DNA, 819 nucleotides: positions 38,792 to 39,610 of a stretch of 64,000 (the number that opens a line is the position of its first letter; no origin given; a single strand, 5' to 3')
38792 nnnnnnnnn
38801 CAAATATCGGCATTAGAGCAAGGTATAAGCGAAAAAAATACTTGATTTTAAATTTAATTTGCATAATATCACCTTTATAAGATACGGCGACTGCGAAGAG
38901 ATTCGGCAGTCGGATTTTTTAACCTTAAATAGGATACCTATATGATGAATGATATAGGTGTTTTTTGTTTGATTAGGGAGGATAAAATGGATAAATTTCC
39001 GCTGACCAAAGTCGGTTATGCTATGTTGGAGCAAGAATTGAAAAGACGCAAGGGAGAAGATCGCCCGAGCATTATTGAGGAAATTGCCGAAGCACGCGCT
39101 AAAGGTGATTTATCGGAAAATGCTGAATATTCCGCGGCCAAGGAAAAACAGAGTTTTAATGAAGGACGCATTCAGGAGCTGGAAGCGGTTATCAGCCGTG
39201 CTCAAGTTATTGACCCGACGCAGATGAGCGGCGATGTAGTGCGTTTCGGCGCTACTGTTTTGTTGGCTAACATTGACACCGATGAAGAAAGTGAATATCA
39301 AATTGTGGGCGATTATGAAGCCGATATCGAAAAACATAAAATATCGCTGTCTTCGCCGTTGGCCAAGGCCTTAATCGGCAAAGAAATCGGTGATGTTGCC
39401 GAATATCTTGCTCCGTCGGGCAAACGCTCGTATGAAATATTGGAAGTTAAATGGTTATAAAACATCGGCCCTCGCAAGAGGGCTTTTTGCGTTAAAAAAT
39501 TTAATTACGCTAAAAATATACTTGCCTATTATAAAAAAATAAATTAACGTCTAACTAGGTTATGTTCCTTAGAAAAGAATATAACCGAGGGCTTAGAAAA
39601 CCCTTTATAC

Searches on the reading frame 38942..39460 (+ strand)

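Call 62: search_protein_families(library=pfam, proteins=[window:38942-39460:+], max_evalue=0.00001)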
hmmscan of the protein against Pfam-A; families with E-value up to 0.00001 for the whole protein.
window:38942-39460:+ (172 aa): 2 families
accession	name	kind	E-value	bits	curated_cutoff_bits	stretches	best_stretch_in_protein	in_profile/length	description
PF03449.20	GreA_GreB_N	-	3.5e-29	101.2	24.5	1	20-89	2-71/71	Transcription elongation factor, N-terminal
PF01272.25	GreA_GreB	-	1e-27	96.3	26.9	1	97-170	3-76/77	Transcription elongation factor, GreA/GreB, C-term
